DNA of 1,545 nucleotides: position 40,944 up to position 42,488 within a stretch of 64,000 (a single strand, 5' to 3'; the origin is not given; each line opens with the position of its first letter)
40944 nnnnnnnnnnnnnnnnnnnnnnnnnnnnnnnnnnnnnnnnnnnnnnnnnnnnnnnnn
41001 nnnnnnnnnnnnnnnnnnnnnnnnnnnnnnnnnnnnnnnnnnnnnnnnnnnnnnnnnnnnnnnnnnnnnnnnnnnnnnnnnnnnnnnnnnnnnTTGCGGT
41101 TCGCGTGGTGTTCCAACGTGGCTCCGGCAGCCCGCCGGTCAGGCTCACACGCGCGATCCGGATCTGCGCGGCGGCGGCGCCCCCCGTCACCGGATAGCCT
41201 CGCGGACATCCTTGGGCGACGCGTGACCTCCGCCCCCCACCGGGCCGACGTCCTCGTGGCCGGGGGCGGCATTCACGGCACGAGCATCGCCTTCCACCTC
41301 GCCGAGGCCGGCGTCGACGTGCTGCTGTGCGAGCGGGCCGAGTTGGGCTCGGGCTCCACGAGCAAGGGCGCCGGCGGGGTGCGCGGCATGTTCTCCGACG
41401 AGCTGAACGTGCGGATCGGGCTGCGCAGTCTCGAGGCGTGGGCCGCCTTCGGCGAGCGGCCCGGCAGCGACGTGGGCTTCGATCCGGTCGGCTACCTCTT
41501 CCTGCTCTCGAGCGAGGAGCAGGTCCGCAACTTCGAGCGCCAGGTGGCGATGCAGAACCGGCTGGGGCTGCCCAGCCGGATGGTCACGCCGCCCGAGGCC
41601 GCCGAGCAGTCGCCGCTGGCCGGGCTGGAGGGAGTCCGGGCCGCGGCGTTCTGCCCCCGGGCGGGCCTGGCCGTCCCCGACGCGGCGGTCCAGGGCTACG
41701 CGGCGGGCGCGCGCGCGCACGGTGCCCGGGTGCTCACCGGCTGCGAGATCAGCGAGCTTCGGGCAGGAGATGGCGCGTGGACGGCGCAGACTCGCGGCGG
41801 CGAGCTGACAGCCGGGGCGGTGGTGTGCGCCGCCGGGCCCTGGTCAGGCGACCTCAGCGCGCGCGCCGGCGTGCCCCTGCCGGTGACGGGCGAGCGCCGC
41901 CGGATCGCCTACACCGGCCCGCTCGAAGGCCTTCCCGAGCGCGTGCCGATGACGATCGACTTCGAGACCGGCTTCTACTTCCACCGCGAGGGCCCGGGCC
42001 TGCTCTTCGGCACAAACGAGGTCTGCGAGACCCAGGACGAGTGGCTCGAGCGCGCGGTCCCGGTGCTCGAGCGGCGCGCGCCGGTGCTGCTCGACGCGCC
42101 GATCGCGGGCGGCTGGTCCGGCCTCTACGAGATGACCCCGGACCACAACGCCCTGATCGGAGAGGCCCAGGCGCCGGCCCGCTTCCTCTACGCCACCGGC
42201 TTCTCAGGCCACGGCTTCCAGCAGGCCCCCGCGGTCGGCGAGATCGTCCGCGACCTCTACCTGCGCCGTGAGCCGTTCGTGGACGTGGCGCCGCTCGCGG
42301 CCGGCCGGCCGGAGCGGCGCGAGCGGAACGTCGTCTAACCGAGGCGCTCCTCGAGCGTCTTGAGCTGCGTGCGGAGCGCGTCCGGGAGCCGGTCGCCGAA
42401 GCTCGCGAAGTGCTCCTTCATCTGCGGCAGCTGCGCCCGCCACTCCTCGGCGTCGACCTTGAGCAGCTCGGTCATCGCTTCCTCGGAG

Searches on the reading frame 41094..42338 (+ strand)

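Call 6: search_protein_families(library=pfam, proteins=[window:41094-42338:+], max_evalue=0.01)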
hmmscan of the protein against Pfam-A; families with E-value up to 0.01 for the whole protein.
window:41094-42338:+ (414 aa): 6 families
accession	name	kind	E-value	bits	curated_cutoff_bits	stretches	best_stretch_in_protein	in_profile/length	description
PF01266.30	DAO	-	3.3e-65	221.4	27.9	1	52-388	1-353/353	FAD dependent oxidoreductase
PF00890.30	FAD_binding_2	-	6.5e-06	26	20.4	1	52-252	1-206/414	FAD binding domain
PF12831.13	FAD_oxidored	-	0.00092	19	27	0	52-264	1-159/416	FAD dependent oxidoreductase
PF07992.20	Pyr_redox_2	-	0.0018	18.2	26.1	0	52-81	2-31/291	Pyridine nucleotide-disulphide oxidoreductase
PF13450.12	NAD_binding_8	-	0.006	17.3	21.9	0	55-85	1-32/68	NAD(P)-binding Rossmann-like domain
PF01494.25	FAD_binding_3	-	0.007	16.1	22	1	51-83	2-34/349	FAD binding domain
